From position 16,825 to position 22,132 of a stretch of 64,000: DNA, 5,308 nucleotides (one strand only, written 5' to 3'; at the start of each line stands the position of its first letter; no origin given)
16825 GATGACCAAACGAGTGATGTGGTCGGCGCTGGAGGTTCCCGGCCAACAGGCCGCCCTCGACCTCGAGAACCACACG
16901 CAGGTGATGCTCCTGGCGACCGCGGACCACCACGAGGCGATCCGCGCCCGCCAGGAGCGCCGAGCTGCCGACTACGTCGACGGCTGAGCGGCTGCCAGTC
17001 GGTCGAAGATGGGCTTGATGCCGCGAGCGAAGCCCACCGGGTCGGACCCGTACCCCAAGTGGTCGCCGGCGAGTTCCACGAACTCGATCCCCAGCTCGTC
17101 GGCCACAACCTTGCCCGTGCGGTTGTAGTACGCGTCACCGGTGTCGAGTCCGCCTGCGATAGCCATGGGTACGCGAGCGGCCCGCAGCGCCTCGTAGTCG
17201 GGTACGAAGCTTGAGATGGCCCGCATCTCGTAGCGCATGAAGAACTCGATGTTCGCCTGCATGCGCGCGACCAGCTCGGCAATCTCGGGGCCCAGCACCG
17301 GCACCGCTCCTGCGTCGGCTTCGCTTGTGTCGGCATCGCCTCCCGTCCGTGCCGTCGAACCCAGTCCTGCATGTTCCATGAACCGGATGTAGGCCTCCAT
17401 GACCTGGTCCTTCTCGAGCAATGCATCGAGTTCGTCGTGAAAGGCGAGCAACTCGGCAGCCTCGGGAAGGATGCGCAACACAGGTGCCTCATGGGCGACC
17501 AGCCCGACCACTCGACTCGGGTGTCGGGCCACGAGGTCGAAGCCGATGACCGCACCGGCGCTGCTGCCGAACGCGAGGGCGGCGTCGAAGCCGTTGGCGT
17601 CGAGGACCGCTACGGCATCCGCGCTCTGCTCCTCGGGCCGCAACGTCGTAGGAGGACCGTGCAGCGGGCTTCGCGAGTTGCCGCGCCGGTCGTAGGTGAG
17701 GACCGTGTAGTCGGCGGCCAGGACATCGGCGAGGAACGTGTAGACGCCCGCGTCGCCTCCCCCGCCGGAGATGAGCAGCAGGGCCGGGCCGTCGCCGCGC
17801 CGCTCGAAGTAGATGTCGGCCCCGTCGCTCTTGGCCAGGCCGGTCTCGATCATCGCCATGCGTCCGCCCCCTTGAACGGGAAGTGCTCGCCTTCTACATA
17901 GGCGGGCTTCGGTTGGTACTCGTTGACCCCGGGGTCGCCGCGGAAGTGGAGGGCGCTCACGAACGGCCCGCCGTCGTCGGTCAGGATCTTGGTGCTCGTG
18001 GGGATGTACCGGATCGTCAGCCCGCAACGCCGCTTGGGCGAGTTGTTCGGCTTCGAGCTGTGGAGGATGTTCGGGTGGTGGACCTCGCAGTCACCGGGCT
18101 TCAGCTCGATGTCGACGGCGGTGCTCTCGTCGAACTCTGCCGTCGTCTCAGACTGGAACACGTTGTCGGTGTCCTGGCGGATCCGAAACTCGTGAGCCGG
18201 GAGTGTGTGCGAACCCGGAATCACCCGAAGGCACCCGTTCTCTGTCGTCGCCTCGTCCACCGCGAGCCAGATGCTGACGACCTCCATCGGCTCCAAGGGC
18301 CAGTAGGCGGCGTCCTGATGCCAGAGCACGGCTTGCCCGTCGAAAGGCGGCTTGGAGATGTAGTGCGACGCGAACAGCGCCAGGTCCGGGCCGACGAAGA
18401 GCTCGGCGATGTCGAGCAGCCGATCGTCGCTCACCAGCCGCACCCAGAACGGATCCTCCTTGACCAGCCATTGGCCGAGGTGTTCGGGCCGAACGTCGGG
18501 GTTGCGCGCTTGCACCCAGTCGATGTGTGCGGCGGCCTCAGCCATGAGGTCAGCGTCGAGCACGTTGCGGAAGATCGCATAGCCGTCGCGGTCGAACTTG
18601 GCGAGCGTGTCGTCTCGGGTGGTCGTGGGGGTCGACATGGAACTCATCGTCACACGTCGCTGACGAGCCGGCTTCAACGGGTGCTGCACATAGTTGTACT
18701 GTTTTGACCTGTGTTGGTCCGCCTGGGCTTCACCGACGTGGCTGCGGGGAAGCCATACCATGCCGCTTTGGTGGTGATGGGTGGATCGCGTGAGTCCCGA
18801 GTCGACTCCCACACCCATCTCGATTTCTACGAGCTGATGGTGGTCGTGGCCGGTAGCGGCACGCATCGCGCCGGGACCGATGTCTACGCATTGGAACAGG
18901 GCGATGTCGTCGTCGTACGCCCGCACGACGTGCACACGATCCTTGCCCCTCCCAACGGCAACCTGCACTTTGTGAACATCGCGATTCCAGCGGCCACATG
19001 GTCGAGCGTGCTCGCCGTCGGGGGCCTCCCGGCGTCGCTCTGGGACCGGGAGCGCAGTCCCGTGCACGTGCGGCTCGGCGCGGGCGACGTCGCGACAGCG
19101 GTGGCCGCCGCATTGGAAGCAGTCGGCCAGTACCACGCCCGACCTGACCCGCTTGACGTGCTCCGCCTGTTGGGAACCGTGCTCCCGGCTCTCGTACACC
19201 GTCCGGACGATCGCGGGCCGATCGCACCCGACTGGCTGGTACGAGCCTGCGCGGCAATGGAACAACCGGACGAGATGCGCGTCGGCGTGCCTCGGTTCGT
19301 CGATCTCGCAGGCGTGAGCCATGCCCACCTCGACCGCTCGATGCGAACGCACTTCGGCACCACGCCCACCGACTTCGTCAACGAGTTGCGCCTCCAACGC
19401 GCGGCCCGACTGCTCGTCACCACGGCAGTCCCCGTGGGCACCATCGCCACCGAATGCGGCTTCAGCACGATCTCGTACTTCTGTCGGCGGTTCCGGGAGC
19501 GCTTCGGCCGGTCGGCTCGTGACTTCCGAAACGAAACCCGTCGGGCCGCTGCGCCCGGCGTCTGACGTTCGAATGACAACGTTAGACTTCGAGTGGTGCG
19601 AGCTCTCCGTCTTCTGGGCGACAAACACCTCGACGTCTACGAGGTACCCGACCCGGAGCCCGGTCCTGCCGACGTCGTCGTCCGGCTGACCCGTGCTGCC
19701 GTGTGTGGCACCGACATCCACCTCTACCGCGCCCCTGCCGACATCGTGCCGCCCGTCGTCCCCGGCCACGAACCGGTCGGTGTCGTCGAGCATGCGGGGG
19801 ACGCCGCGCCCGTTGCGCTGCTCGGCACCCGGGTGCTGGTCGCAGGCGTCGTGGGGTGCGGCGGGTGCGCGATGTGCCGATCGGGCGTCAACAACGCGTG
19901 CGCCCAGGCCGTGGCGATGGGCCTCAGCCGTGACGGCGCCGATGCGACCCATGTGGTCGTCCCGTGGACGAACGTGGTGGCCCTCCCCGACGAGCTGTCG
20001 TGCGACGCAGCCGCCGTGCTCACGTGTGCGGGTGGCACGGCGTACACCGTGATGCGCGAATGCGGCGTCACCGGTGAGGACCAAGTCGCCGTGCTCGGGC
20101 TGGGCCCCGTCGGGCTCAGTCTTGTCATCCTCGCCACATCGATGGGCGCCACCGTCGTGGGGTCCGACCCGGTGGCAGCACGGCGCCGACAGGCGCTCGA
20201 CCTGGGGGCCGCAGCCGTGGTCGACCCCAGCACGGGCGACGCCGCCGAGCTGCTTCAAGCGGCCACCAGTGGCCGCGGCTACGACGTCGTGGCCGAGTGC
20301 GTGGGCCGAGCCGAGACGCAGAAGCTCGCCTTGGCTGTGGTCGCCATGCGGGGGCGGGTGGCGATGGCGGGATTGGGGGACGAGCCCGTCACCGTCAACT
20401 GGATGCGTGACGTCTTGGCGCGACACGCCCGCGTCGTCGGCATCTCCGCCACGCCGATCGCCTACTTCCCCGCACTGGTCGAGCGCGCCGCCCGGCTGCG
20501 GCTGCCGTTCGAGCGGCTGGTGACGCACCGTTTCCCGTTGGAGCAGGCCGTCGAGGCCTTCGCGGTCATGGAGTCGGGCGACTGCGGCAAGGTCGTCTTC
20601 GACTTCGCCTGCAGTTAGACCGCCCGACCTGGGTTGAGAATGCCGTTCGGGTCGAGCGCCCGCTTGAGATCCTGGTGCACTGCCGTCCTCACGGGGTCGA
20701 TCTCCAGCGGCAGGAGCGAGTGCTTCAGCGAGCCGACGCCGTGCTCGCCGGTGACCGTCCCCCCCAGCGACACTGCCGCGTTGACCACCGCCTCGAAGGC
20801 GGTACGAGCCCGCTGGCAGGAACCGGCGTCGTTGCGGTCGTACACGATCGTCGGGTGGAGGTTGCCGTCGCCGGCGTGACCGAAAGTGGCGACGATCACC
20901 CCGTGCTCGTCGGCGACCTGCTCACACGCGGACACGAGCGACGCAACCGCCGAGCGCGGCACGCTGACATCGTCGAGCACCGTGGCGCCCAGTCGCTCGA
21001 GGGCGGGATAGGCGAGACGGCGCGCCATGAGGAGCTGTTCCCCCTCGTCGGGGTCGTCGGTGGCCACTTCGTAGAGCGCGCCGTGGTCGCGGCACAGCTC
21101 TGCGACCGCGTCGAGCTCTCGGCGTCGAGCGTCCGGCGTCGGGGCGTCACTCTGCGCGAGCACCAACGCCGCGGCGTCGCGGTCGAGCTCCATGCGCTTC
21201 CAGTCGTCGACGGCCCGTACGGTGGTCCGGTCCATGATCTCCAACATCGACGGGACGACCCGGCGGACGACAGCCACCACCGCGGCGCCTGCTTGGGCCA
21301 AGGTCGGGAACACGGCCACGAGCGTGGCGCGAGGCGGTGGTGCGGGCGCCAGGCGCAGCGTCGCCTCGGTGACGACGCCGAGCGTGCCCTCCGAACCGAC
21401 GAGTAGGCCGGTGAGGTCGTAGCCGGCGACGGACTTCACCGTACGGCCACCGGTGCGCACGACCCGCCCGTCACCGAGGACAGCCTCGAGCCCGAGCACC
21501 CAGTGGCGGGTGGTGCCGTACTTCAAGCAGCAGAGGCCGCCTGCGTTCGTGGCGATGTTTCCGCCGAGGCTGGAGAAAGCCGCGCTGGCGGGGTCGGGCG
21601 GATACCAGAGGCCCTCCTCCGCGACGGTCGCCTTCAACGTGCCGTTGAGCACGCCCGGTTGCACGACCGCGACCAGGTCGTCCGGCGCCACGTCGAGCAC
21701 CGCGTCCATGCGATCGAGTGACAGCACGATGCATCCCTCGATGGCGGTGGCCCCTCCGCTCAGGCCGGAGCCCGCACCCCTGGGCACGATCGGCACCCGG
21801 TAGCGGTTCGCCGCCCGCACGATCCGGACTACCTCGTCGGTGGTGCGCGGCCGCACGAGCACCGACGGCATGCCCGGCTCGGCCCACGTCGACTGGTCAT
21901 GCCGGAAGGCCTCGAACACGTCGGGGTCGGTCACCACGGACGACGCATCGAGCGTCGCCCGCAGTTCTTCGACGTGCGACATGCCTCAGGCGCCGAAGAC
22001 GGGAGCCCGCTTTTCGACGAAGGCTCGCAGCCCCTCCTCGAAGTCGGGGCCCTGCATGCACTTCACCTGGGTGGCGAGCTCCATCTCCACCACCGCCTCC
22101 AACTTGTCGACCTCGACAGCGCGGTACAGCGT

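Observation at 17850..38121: An igr-like / peroxisome-like methyl-branched acyl-CoA beta-oxidation toolkit in a 17-gene co-directional array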

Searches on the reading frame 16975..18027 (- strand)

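Call 9: search_protein_families(library=pfam, proteins=[window:16975-18027:-], max_evalue=0.001)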
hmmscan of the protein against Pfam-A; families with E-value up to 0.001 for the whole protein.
window:16975-18027:- (351 aa): 3 families
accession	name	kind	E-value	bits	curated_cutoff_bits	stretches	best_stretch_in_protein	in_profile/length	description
PF00561.26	Abhydrolase_1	-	1.7e-13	51.3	25.8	1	81-187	1-103/245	alpha/beta hydrolase fold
PF12697.13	Abhydrolase_6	-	1.9e-09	38.9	26.3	1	83-334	1-215/217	Alpha/beta hydrolase family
PF12146.15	Hydrolase_4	-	7.5e-07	29.1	27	1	82-189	6-116/239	Serine aminopeptidase, S33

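Call 13: search_protein_families(library=ncbifam, proteins=[window:16975-17859:-], max_evalue=0.00001)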
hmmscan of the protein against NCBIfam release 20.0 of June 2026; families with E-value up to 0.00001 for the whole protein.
window:16975-17859:- (295 aa): 10 families
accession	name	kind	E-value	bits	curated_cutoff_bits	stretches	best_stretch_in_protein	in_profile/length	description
TIGR02427.1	protocat_pcaD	equivalog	9.4e-13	48.1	255.85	1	21-122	7-109/251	3-oxoadipate enol-lactonase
NF051488.1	bifunc_PcaDC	exception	3.8e-12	46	390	1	23-122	11-108/375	bifunctional 3-oxoadipate enol-lactonase/4-carboxymuconolactone decarboxylase PcaDC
TIGR03611.1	RutD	equivalog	9.4e-12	44.8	238.5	1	20-122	9-110/258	pyrimidine utilization protein D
NF051487.1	bifunc_PcaCD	exception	6.3e-10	38.7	430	1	34-123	182-269/413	bifunctional 4-carboxymuconolactone decarboxylase/3-oxoadipate enol-lactonase PcaCD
NF058673.1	LipAdnlyCyLipJMY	equivalog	1.6e-07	30.4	800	1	10-125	14-136/449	bifunctional lipase/adenylate cyclase LipJ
NF011457.0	PRK14875.1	equivalog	2.8e-07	29.9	307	1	12-120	118-226/372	acetoin dehydrogenase dihydrolipoyllysine-residue acetyltransferase subunit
NF053693.1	esterase_mleCBF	exception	7.4e-07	28.8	564.5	1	24-122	23-124/279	CBF family alpha/beta fold macrolide esterase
NF053684.1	esterase_mleBCA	exception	1.6e-06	27.5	570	1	8-122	5-124/281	BCA family alpha/beta fold macrolide esterase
NF052610.1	macro_16_ester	equivalog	2.3e-06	27.2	420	1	8-127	5-129/281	alpha/beta fold macrolide esterase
TIGR03056.1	bchO_mg_che_rel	equivalog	8.5e-06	25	172.55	0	21-120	25-126/278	alpha/beta fold hydrolase BchO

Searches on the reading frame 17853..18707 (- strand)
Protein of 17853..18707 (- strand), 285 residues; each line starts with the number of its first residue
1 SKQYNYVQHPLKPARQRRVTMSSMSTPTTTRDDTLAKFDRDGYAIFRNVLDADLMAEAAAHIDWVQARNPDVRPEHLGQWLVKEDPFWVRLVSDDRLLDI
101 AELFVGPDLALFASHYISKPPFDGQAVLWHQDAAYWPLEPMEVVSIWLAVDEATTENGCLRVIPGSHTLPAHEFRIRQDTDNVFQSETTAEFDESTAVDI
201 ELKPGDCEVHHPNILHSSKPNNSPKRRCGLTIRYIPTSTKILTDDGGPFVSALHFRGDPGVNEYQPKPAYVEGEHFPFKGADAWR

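Call 9: search_protein_families(library=pfam, proteins=[window:17853-18707:-], max_evalue=0.001)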
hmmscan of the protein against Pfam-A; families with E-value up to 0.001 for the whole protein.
window:17853-18707:- (285 aa): 1 family
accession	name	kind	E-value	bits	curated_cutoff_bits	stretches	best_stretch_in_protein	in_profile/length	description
PF05721.19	PhyH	-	2.5e-36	126.4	22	1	38-227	1-211/213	Phytanoyl-CoA dioxygenase (PhyH)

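Call 13: search_protein_families(library=ncbifam, proteins=[window:17853-18647:-], max_evalue=0.00001)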
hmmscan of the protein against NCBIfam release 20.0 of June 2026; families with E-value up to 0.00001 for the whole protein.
window:17853-18647:- (265 aa): 3 families
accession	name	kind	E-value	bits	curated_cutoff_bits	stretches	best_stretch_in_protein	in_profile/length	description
TIGR01762.1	chlorin-enz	subfamily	2.4e-15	56.7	226.3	1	165-224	196-256/288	chlorinating enzyme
TIGR02408.1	ectoine_ThpD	equivalog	1.5e-11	44.1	336.5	1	10-148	17-170/277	ectoine hydroxylase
NF052437.1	MPhHdxlPhnYGIM8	equivalog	9.1e-06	25.3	500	0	70-214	78-213/260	methylphosphonate hydroxylase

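Call 53: search_solved_structures(query=window:17853-18647:-, max_evalue=0.001)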
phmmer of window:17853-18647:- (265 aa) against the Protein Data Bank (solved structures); distinct sequences matched with E-value up to 0.001: 24.
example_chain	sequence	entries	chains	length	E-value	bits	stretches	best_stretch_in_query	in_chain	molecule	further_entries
6zyk_A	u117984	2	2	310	1.3e-23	86.8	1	7-218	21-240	Monooxygenase | Uncharacterized protein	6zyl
4xab_A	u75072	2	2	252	1.3e-16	63.9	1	79-218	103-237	EvdO2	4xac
2opw_A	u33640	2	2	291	2.1e-15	59.9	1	57-216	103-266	PHYHD1 protein | Phytanoyl-CoA dioxygenase domain-containing protein 1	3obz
4mhr_A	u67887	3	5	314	4.2e-14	55.6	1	15-222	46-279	Ectoine hydroxylase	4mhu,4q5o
2a1x_A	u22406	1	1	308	5e-14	55.4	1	65-211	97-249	Phytanoyl-CoA dioxygenase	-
9pze_A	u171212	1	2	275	5.2e-14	55.3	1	49-209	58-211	Fe/2-OG dependent dioxygenase MysH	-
9c9n_A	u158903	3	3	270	5.4e-14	55.3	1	49-209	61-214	Fe/2-OG dependent dioxygenase MysH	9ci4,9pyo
5ep9_A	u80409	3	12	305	7.3e-13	51.6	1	13-237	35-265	SnoN,Epimerase SnoN | SnoN,SnoN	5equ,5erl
4xaa_A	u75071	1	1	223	6.7e-11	45.1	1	71-215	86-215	Putative oxygenase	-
3gja_A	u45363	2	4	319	1.1e-10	44.4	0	169-222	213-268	CytC3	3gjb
6ec3_A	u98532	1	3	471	6.3e-10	41.9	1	70-214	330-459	Methyltransferase domain-containing protein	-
5epa_A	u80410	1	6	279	1.8e-09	40.4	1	52-216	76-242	SnoK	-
3emr_A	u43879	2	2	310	3.2e-09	39.6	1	63-149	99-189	EctD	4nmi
7dt0_A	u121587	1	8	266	7.8e-08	35.1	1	67-214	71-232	Phytanoyl-CoA dioxygenase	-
2fct_A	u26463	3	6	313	9.2e-08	34.8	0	65-148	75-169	syringomycin biosynthesis enzyme 2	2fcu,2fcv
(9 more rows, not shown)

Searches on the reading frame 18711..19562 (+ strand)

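Call 9: search_protein_families(library=pfam, proteins=[window:18711-19562:+], max_evalue=0.001)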
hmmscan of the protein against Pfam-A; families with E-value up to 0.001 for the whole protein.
window:18711-19562:+ (284 aa): 4 families
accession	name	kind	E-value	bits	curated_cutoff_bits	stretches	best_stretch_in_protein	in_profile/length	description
PF12833.13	HTH_18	-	4.1e-21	75.5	33.6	1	199-274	4-79/80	Helix-turn-helix domain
PF00165.29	HTH_AraC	-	3.2e-10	40.3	26.6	1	237-274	6-42/42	Bacterial regulatory helix-turn-helix proteins, AraC family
PF02311.25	AraC_binding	-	3.5e-10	40.2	21.1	1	28-95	13-79/135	AraC-like ligand binding domain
PF07883.17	Cupin_2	-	4.6e-05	23.5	27.2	1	32-89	12-68/70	Cupin domain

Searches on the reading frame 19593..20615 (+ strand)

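Call 9: search_protein_families(library=pfam, proteins=[window:19593-20615:+], max_evalue=0.001)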
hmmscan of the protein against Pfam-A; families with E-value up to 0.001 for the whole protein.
window:19593-20615:+ (341 aa): 4 families
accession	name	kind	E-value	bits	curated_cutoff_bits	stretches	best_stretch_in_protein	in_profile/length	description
PF00107.32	ADH_zinc_N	-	9e-25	87.5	31.8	1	172-299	1-127/129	Zinc-binding dehydrogenase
PF08240.17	ADH_N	-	1.1e-19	71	23.5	1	24-133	1-104/104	Alcohol dehydrogenase GroES-like domain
PF13602.12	ADH_zinc_N_2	-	6.6e-12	46.9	27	1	204-335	1-133/134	Zinc-binding dehydrogenase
PF16912.11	Glu_dehyd_C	-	1.2e-07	31.8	34.9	1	163-327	32-202/211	Glucose dehydrogenase C-terminus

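Call 13: search_protein_families(library=ncbifam, proteins=[window:19593-20615:+], max_evalue=0.00001)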
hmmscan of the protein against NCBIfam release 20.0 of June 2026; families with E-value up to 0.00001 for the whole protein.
window:19593-20615:+ (341 aa): 23 families
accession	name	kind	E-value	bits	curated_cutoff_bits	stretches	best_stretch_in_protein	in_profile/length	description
NF003808.0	PRK05396.1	equivalog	3.2e-60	203.8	380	1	13-338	13-340/341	L-threonine 3-dehydrogenase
TIGR00692.1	tdh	equivalog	5.7e-57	193.3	458.35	1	14-336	12-338/340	L-threonine 3-dehydrogenase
NF041097.1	keto_inos_dh_IolM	equivalog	9.7e-48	162.7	450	1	10-334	37-385/389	scyllo-inosose 3-dehydrogenase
NF007489.0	PRK10083.1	equivalog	1.1e-41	142.9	376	1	12-339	11-338/339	Zn-dependent oxidoreductase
TIGR03366.1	HpnZ_proposed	hypoth_equivalog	1.9e-37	129.2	328.1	1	23-318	3-314/315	putative phosphonate catabolism associated alcohol dehydrogenase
NF047908.1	AldhRedAhr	equivalog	2.9e-34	118.5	470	1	12-331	15-327/335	NADPH-dependent aldehyde reductase Ahr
TIGR03989.1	Rxyl_3153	subfamily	2.9e-33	115.6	440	2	118-330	142-362/370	NDMA-dependent alcohol dehydrogenase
TIGR03201.1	dearomat_had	equivalog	2e-31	109.4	338.65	1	17-327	15-337/349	6-hydroxycyclohex-1-ene-1-carbonyl-CoA dehydrogenase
TIGR03451.1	mycoS_dep_FDH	equivalog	6.7e-31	107.4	512.9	1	15-335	16-355/358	S-(hydroxymethyl)mycothiol dehydrogenase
NF006940.0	PRK09422.1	equivalog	1.5e-30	106.4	344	1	25-283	24-282/338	alcohol dehydrogenase AdhP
NF010344.0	PRK13771.1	subfamily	3.3e-29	101.9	349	1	11-260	11-255/334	putative alcohol dehydrogenase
NF007375.0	PRK09880.1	equivalog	2e-25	89.3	469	1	26-324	28-328/344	L-idonate 5-dehydrogenase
NF041172.1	AcrlCoa_red_Thmprot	equivalog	3.2e-25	88.8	500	1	12-261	12-257/334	acryloyl-CoA reductase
TIGR02818.1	adh_III_F_hyde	equivalog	6.9e-23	81.3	543.95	2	118-335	141-365/368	S-(hydroxymethyl)glutathione dehydrogenase/class III alcohol dehydrogenase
TIGR02822.1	adh_fam_2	subfamily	9.9e-23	80.7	283.5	1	10-329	12-320/329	zinc-binding alcohol dehydrogenase family protein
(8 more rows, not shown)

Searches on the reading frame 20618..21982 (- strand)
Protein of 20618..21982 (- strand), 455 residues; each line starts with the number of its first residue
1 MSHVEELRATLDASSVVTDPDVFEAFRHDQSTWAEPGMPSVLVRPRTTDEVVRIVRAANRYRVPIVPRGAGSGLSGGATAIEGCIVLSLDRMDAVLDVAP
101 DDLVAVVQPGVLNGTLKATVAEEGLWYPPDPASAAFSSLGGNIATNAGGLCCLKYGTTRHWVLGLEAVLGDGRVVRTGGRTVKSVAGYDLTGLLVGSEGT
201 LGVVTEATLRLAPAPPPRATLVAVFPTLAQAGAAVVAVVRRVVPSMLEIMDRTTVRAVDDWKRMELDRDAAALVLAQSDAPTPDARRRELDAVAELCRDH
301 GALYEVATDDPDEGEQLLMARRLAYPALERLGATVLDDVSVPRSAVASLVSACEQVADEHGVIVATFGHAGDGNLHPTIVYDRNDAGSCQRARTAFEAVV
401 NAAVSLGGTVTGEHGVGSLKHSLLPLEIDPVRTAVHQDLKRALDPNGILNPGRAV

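Call 8: search_protein_families(library=pfam, proteins=[window:20618-21982:-], max_evalue=0.001)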
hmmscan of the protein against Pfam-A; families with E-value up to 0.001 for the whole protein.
window:20618-21982:- (455 aa): 2 families
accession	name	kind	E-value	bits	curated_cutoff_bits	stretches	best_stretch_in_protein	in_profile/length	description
PF02913.24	FAD-oxidase_C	-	9e-66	222.5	21.2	1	215-453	2-247/248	FAD linked oxidases, C-terminal domain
PF01565.28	FAD_binding_4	-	5.1e-43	146.5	26.4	1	39-178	1-139/139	FAD binding domain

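Call 12: search_protein_families(library=ncbifam, proteins=[window:20618-21982:-], max_evalue=0.00001)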
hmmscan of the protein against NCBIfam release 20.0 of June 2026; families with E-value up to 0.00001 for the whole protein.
window:20618-21982:- (455 aa): 7 families
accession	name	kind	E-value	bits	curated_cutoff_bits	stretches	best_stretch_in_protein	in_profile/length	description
TIGR00387.1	glcD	equivalog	4.5e-127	424.3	567.9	1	43-453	2-413/413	glycolate oxidase subunit GlcD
NF008408.0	PRK11230.1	equivalog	1.4e-90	304.2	897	1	5-454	23-471/499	glycolate oxidase subunit GlcD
NF049975.1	2HglutDHaseYdiJ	equivalog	6.8e-35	120.1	1350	2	38-178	51-193/1018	D-2-hydroxyglutarate dehydrogenase YdiJ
NF008439.0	PRK11282.1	equivalog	5.1e-31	107.8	284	1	48-225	8-184/358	glycolate oxidase subunit GlcE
TIGR01678.1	FAD_lactone_ox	subfamily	3.1e-09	36.3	396.8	1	38-214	14-181/438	sugar 1,4-lactone oxidase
NF053785.1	DcplphribOxDprE1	equivalog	5.1e-09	35.8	500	1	40-213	16-182/449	decaprenylphosphoryl-beta-D-ribose oxidase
TIGR01679.1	bact_FAD_ox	subfamily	8.1e-08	31.6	292.25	1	38-211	11-172/419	FAD-linked oxidoreductase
